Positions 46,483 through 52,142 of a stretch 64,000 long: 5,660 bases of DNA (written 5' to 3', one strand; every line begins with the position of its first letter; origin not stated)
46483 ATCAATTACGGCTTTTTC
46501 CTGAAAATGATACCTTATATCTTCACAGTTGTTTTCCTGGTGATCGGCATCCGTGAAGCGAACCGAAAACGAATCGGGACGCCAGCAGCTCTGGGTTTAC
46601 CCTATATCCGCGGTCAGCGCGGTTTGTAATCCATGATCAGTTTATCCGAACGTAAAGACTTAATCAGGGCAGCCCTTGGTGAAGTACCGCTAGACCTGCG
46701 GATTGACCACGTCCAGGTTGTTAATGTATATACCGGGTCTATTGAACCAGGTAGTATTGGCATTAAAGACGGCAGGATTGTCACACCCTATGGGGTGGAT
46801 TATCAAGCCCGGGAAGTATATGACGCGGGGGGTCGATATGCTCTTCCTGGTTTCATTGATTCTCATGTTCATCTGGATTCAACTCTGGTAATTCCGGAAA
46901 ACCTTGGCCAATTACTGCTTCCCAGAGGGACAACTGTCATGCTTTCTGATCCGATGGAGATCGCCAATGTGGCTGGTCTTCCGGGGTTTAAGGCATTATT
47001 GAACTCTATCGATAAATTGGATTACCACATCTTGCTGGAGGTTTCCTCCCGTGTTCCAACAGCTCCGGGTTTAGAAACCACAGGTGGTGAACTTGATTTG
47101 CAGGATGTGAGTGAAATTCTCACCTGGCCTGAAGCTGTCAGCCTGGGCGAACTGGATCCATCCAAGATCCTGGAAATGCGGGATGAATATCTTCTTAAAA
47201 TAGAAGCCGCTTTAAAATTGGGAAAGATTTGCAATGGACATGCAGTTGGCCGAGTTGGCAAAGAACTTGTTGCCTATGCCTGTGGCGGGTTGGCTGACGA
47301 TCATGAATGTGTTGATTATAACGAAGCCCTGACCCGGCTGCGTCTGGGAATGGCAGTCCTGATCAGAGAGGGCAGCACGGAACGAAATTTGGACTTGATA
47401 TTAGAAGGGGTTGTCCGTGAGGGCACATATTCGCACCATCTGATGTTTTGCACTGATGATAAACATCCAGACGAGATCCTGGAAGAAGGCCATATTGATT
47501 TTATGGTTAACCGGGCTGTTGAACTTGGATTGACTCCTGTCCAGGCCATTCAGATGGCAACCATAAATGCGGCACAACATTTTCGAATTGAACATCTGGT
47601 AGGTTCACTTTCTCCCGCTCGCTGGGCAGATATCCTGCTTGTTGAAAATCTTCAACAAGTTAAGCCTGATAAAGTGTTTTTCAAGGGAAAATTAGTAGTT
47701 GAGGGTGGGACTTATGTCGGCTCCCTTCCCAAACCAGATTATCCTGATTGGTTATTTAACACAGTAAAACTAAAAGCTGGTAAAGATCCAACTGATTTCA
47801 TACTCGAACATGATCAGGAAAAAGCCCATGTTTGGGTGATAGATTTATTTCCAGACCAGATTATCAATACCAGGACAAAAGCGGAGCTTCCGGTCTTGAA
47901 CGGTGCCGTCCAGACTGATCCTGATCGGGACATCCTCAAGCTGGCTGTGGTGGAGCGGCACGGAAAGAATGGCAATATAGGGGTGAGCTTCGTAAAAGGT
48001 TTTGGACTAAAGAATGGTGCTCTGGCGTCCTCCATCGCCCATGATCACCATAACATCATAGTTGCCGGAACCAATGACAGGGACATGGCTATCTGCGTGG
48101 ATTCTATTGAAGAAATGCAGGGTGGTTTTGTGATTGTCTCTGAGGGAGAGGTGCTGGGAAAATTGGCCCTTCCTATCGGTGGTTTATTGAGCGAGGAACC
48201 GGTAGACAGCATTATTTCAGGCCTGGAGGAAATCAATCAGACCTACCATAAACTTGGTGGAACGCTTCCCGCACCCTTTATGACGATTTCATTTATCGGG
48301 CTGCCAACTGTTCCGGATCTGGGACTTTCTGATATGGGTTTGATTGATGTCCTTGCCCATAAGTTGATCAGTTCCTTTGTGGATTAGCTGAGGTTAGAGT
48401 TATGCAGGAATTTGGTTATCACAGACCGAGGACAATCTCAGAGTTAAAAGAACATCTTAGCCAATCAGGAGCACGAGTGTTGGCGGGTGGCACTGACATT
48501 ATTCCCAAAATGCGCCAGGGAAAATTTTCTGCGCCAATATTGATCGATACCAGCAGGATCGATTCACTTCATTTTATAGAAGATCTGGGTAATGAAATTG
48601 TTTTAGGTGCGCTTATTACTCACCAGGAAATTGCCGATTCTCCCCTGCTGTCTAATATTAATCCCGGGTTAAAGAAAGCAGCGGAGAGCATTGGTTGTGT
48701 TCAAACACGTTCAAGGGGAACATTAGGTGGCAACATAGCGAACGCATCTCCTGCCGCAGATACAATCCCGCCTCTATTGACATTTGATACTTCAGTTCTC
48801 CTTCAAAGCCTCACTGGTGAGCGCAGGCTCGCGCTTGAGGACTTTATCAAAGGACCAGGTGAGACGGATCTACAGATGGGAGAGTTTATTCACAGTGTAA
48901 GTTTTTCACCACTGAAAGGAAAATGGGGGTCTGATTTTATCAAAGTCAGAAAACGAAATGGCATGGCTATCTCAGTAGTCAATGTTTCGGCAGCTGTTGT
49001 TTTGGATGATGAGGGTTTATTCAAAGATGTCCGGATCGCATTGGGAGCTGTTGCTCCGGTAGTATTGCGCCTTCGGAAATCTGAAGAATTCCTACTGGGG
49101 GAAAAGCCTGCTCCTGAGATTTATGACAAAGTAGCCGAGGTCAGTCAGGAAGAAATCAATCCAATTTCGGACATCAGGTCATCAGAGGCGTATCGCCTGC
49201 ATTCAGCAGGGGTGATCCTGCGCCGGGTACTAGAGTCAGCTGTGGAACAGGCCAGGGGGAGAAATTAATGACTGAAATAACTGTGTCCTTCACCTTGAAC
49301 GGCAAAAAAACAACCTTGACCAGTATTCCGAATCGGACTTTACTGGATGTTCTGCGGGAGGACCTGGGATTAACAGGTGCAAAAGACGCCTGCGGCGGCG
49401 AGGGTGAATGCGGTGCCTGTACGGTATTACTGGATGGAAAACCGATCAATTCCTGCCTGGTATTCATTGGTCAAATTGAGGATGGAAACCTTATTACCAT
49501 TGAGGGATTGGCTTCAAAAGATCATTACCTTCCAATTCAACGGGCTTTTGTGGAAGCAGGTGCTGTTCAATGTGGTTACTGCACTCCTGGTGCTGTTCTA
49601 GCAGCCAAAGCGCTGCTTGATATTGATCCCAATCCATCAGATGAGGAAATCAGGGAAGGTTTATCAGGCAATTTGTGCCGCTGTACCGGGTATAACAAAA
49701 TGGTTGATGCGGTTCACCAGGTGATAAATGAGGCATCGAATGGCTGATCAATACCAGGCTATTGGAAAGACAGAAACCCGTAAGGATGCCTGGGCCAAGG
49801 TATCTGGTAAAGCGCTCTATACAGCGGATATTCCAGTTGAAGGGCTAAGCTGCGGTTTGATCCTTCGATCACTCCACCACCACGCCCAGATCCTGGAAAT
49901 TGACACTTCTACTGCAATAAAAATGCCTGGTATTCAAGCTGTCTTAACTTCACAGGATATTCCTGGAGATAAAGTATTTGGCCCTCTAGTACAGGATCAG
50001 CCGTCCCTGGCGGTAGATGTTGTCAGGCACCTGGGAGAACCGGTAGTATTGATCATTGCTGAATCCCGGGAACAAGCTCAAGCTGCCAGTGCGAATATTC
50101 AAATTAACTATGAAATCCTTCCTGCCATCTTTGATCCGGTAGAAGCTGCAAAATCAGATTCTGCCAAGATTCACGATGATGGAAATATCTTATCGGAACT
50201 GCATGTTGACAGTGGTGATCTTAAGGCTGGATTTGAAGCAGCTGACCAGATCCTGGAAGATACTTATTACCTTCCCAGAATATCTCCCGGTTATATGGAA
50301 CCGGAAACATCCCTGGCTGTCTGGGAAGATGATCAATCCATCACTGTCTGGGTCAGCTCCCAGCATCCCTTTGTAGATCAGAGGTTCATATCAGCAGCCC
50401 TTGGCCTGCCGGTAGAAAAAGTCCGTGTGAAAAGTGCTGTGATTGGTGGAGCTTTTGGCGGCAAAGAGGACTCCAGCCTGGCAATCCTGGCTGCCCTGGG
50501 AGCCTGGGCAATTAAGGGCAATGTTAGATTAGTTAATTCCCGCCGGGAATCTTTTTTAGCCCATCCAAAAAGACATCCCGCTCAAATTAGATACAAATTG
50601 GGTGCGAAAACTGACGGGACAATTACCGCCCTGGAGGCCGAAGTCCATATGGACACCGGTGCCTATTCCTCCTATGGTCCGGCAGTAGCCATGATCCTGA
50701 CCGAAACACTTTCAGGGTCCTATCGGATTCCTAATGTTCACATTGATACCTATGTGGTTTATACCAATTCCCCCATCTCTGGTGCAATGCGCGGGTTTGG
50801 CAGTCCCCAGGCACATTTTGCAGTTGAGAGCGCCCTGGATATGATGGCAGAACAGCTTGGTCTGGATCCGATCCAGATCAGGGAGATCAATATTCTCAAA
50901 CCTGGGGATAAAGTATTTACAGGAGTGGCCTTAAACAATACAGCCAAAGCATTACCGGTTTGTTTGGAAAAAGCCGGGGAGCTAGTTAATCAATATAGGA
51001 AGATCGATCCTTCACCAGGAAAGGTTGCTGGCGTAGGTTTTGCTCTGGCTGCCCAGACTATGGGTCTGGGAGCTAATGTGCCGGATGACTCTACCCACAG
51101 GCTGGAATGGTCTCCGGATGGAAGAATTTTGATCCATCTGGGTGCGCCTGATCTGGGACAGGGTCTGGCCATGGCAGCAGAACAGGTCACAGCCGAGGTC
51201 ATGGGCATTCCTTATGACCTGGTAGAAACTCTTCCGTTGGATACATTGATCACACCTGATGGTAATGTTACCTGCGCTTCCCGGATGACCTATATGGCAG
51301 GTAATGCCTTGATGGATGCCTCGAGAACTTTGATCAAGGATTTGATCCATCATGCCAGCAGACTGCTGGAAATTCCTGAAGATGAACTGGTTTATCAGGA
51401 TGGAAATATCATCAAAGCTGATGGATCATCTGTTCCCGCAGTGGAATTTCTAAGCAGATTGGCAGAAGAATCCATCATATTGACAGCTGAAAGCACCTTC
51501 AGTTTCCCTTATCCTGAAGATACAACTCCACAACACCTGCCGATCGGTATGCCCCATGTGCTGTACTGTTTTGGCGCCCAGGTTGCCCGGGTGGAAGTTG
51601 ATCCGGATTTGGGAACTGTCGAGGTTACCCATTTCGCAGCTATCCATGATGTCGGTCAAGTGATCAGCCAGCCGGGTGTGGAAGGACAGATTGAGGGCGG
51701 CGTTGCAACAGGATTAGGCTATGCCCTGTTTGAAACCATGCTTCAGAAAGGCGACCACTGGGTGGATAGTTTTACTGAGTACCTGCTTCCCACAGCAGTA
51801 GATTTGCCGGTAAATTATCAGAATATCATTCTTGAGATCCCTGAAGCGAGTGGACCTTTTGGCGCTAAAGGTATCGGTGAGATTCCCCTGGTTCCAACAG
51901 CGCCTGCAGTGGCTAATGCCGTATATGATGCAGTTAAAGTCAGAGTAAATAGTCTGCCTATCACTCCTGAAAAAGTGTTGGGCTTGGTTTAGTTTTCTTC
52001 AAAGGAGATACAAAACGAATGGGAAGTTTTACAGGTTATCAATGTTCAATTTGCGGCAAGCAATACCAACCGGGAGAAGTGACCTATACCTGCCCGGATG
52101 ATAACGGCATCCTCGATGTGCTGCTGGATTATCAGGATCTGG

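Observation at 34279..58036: A 24-kb plus-strand nucleobase (probably purine) catabolic island with an ATP-yielding carbamoyl-phosphate branch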

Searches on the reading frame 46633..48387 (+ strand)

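Call 4: search_protein_families(library=pfam, proteins=[window:46633-48387:+])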
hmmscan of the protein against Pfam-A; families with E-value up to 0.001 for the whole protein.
window:46633-48387:+ (584 aa): 3 families
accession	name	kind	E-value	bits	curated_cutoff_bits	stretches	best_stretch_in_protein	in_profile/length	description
PF13382.11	Adenine_deam_C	-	4.5e-62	208.8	27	1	409-575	1-167/169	Adenine deaminase C-terminal domain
PF01979.26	Amidohydro_1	-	4.5e-25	89.1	25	1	69-355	1-345/345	Amidohydrolase family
PF07969.17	Amidohydro_3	-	7.5e-12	45.9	29.7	1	61-91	1-28/472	Amidohydrolase family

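Call 6: search_protein_families(library=ncbifam, proteins=[window:46633-48387:+], max_evalue=0.00001)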
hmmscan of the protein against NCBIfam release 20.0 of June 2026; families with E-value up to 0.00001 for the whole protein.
window:46633-48387:+ (584 aa): 18 families
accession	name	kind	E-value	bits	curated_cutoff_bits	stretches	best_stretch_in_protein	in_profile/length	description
TIGR01178.1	ade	equivalog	4.2e-146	487.6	472.5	1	22-576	2-547/552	adenine deaminase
NF007457.0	PRK10027.1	equivalog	2e-107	359.8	768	1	2-579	12-582/588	adenine deaminase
NF051886.1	XaaProDiPepCaul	equivalog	1.2e-14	54.1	500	1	293-339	329-375/398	Xaa-Pro dipeptidase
NF006056.0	PRK08204.1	subfamily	1.4e-10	40.6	391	0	296-339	338-381/449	hypothetical protein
NF006689.0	PRK09237.1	equivalog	5.2e-09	35.2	371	0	21-81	4-66/383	amidohydrolase/deacetylase family metallohydrolase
NF058538.1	ergo_util_ErtD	equivalog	4.2e-08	32.5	600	0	290-340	340-390/446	hydantoin-5-propionate amidohydrolase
NF011990.0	PRK15446.2-6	subfamily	8.7e-08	31.2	233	0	290-357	318-384/390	alpha-D-ribose 1-methylphosphonate 5-triphosphate diphosphatase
NF006679.0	PRK09228.1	subfamily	1.4e-07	30.6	351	0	288-338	336-386/433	guanine deaminase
TIGR02967.1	guan_deamin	equivalog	2e-07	30.4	375.4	0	290-347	313-370/401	guanine deaminase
NF004839.0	PRK06189.1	equivalog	4.1e-07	29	631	1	32-82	13-64/451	allantoinase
TIGR02318.1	phosphono_phnM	equivalog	8.8e-07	28.2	390.55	0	36-79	12-55/376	phosphonate metabolism protein PhnM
NF004636.0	PRK05985.1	subfamily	1.2e-06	27.7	408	1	29-86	7-66/398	amidohydrolase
TIGR03178.1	allantoinase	equivalog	1.8e-06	27.1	357.85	0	36-82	14-61/441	allantoinase AllB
TIGR01224.1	hutI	equivalog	4.7e-06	25.7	298.15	0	38-81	2-49/377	imidazolonepropionase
NF009941.0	PRK13404.1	subfamily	5.7e-06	25.2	647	0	24-83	8-65/478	dihydropyrimidinase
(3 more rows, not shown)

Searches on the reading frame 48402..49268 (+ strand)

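Call 4: search_protein_families(library=pfam, proteins=[window:48402-49268:+])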
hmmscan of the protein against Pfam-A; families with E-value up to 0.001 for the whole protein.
window:48402-49268:+ (288 aa): 2 families
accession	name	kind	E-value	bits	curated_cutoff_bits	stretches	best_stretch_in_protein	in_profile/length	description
PF00941.27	FAD_binding_5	-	2.4e-44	151.6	27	1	3-167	2-166/170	FAD binding domain in molybdopterin dehydrogenase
PF03450.22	CO_deh_flav_C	-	1.7e-22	79.9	25.5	1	181-279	4-101/102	CO dehydrogenase flavoprotein C-terminal domain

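Call 6: search_protein_families(library=ncbifam, proteins=[window:48402-49268:+], max_evalue=0.00001)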
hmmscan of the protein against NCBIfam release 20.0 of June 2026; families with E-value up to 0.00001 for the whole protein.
window:48402-49268:+ (288 aa): 8 families
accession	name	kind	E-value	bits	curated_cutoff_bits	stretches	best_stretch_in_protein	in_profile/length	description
NF041019.1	glyceraldDH_beta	equivalog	5.2e-60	203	350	1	3-279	5-279/280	glyceraldehyde dehydrogenase subunit beta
NF043083.1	XdhB_XDHase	equivalog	6e-60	202.8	310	1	6-285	7-288/289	xanthine dehydrogenase subunit XdhB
NF007427.0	PRK09971.1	equivalog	3.4e-52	177.5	287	1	6-287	7-290/292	xanthine dehydrogenase FAD-binding subunit XdhB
TIGR02963.1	xanthine_xdhA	equivalog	7.5e-46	156.7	467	1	7-276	196-464/468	xanthine dehydrogenase small subunit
TIGR03195.1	4hydrxCoA_B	equivalog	2.7e-27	95.7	404.55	2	2-113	3-115/321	4-hydroxybenzoyl-CoA reductase subunit beta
TIGR03199.1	pucC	equivalog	4.9e-26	91.6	306.05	1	16-268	11-257/264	xanthine dehydrogenase subunit C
TIGR03312.1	Se_sel_red_FAD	hypoth_equivalog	1.1e-13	51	241.5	1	22-277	22-247/257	molybdopterin-dependent oxidoreductase FAD-binding subunit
TIGR02969.1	mam_aldehyde_ox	subfamily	2.5e-12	45.1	1912.3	1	8-252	241-497/1330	aldehyde oxidase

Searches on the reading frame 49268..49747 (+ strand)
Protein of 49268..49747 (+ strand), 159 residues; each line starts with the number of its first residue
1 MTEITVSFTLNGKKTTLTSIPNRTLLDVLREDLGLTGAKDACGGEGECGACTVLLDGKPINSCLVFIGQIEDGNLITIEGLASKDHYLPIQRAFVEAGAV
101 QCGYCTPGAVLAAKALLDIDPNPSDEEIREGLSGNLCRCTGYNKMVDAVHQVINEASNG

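Call 4: search_protein_families(library=pfam, proteins=[window:49268-49747:+])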
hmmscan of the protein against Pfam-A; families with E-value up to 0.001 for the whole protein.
window:49268-49747:+ (159 aa): 3 families
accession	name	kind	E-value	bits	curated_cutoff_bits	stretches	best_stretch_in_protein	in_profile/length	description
PF01799.25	Fer2_2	-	3.4e-32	110.8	30.3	1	77-150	1-75/75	[2Fe-2S] binding domain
PF00111.32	Fer2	-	7.8e-09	35.8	21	1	8-59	1-52/77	2Fe-2S iron-sulfur cluster binding domain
PF13085.11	Fer2_3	-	5.1e-05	23.7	27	1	44-82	53-90/107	2Fe-2S iron-sulfur cluster binding domain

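Call 6: search_protein_families(library=ncbifam, proteins=[window:49268-49747:+], max_evalue=0.00001)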
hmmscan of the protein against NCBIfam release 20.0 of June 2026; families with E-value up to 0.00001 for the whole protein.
window:49268-49747:+ (159 aa): 11 families
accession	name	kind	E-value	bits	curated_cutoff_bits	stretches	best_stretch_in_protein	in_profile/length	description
TIGR03198.1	pucE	equivalog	5.7e-53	178.4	254.3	1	5-154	3-150/151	xanthine dehydrogenase subunit E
NF043084.2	XdhC_XDHase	equivalog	4.9e-50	168.9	217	1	5-153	2-150/151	xanthine dehydrogenase subunit XdhC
NF041020.1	glyceraldDH_gamma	equivalog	1.2e-49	168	290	1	4-152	11-158/164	glyceraldehyde dehydrogenase subunit gamma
NF045668.1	pterin_aldehy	equivalog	9.8e-48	162.9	1100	1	7-151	4-150/905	molybdopterin-dependent aldehyde oxidoreductase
TIGR03193.1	4hydroxCoAred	equivalog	7.4e-46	155.7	257.8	1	8-150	4-145/148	4-hydroxybenzoyl-CoA reductase subunit gamma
TIGR03311.1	Se_dep_XDH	equivalog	1.3e-45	155.8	830.45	1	7-150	2-141/848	selenium-dependent xanthine dehydrogenase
NF007387.0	PRK09908.1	equivalog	9.8e-44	148.6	212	1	3-152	6-155/159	xanthine dehydrogenase iron sulfur-binding subunit XdhC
TIGR02963.1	xanthine_xdhA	equivalog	5.7e-43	147.2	467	1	6-154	1-159/468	xanthine dehydrogenase small subunit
NF008514.0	PRK11433.1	equivalog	4.4e-40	137.5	322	2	4-118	51-164/218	aldehyde dehydrogenase iron-sulfur subunit PaoA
TIGR02969.1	mam_aldehyde_ox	subfamily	4.7e-28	97.2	1912.3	1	7-152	4-160/1330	aldehyde oxidase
TIGR03313.1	Se_sel_red_Mo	hypoth_equivalog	7.1e-19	67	1101.9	1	8-152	1-144/951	molybdopterin-dependent oxidoreductase Mo/Fe-S-binding subunit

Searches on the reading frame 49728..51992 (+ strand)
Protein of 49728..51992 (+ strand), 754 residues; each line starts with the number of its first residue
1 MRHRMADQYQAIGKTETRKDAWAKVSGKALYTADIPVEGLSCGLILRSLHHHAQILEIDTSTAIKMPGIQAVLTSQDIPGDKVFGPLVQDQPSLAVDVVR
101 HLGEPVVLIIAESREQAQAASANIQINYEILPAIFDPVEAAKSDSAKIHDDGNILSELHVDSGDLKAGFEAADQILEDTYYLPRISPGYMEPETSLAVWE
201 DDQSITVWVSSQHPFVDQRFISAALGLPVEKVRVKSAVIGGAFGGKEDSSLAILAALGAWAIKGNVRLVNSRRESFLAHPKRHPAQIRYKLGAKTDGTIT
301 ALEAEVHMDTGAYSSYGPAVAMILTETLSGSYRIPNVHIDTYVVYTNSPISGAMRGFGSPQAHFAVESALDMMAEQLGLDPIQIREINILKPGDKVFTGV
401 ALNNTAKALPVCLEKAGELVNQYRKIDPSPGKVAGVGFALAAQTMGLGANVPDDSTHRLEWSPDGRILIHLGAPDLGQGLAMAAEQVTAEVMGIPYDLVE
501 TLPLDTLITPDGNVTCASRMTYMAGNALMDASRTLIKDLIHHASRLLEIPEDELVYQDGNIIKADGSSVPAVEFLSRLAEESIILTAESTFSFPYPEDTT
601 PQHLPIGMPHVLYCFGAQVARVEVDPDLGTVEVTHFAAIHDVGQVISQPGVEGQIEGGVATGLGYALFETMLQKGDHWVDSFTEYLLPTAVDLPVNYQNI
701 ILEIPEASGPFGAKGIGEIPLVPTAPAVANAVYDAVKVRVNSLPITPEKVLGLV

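Call 4: search_protein_families(library=pfam, proteins=[window:49728-51992:+])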
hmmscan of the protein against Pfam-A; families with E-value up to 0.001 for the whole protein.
window:49728-51992:+ (754 aa): 3 families
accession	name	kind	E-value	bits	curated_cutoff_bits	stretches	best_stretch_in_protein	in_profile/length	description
PF02738.23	MoCoBD_1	-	3.1e-84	282.3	27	1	149-389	2-244/244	Molybdopterin cofactor-binding domain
PF20256.3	MoCoBD_2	-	1.9e-60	205.2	27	1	431-694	22-283/283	Molybdopterin cofactor-binding domain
PF01315.27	Ald_Xan_dh_C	-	8.7e-24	84.4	31.3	1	26-131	1-109/110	Aldehyde oxidase and xanthine dehydrogenase, a/b hammerhead domain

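Call 6: search_protein_families(library=ncbifam, proteins=[window:49728-51992:+], max_evalue=0.00001)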
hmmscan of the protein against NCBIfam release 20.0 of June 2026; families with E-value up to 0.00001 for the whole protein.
window:49728-51992:+ (754 aa): 13 families
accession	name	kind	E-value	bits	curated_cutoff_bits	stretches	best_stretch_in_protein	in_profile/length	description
TIGR03196.1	pucD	equivalog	6.1e-162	540.7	783.65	1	12-750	3-754/763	xanthine dehydrogenase subunit D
TIGR03194.1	4hydrxCoA_A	equivalog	1.8e-159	532.6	994.55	1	20-751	5-743/746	4-hydroxybenzoyl-CoA reductase subunit alpha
NF043082.1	XdhA_XDHase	equivalog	6.9e-145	484.1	780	1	12-751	1-749/758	xanthine dehydrogenase subunit XdhA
NF007426.0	PRK09970.1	equivalog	1.4e-143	479.7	916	1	8-751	2-752/761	xanthine dehydrogenase molybdenum-binding subunit XdhA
TIGR03311.1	Se_dep_XDH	equivalog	2.7e-139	465.8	830.45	2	10-543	159-682/848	selenium-dependent xanthine dehydrogenase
NF041018.1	glyceraldDH_alpha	equivalog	2.3e-113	380.1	790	1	12-751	3-741/741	glyceraldehyde dehydrogenase subunit alpha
NF045668.1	pterin_aldehy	equivalog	1.3e-112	377.6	1100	1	4-751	167-901/905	molybdopterin-dependent aldehyde oxidoreductase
NF040766.1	CODH_aero_grp5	exception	3.9e-103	346.1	950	2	10-564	3-578/785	aerobic carbon-monoxide dehydrogenase large subunit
TIGR02965.1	xanthine_xdhB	equivalog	3.3e-96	323.2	849.5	1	16-738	5-731/758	xanthine dehydrogenase molybdopterin binding subunit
NF041671.1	peri_hyde_PaoC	equivalog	7.9e-85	285.7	1180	1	5-751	11-728/735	aldehyde oxidoreductase molybdenum-binding subunit PaoC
TIGR03313.1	Se_sel_red_Mo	hypoth_equivalog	1.8e-76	257.6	1101.9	2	153-751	352-946/951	molybdopterin-dependent oxidoreductase Mo/Fe-S-binding subunit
TIGR02416.1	CO_dehy_Mo_lg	equivalog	6.2e-74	249.5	991.15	1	25-740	6-757/770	aerobic carbon-monoxide dehydrogenase large subunit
TIGR02969.1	mam_aldehyde_ox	subfamily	6.1e-60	202.9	1912.3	1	20-738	584-1281/1330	aldehyde oxidase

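Call 29: search_solved_structures(query=window:49728-51992:+, show_alignments=0, max_evalue=1e-30)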
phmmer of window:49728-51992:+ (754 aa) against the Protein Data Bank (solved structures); distinct sequences matched with E-value up to 1e-30: 41.
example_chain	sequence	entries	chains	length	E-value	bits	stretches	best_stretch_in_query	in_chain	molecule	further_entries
1rm6_A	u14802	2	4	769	5e-116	392.1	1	8-752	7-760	4-hydroxybenzoyl-CoA reductase alpha subunit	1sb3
3hrd_A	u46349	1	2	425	4.6e-88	299.7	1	6-419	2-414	Nicotinate dehydrogenase large molybdopterin subunit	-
1sij_A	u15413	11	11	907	7.9e-76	259.2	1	13-537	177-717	Aldehyde oxidoreductase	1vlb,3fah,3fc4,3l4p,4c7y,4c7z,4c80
7dqx_A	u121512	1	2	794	4.5e-72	246.8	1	12-751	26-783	6-hydroxypseudooxynicotine dehydrogenase complex subunit gamma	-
1t3q_B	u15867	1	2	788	2.2e-67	231.4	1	6-751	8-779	quinoline 2-oxidoreductase large subunit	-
3sr6_C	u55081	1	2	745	1.3e-65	225.5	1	21-539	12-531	Xanthine dehydrogenase/oxidase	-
1fiq_C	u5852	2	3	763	1.3e-65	225.4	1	21-539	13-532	XANTHINE OXIDASE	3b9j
3etr_C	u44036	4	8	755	1.4e-65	225.4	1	21-539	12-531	Xanthine dehydrogenase/oxidase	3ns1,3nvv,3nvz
3nrz_C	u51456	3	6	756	1.4e-65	225.4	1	21-539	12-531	Xanthine dehydrogenase/oxidase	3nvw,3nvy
3eub_C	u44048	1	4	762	1.4e-65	225.4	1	21-539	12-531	Xanthine dehydrogenase/oxidase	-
8uem_A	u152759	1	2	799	7.3e-65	223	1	18-750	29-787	Carbon monoxide dehydrogenase (Large chain), CoxL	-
1n5x_A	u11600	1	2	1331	8.6e-65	222.8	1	17-539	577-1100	Xanthine Dehydrogenase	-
1fo4_A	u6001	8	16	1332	8.6e-65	222.8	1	17-539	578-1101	XANTHINE DEHYDROGENASE | Xanthine dehydrogenase/oxidase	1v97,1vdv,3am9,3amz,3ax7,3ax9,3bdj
3una_A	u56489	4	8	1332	8.6e-65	222.8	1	17-539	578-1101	Xanthine dehydrogenase/oxidase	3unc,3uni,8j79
1dgj_A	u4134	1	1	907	1.7e-63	218.4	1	13-539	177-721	ALDEHYDE OXIDOREDUCTASE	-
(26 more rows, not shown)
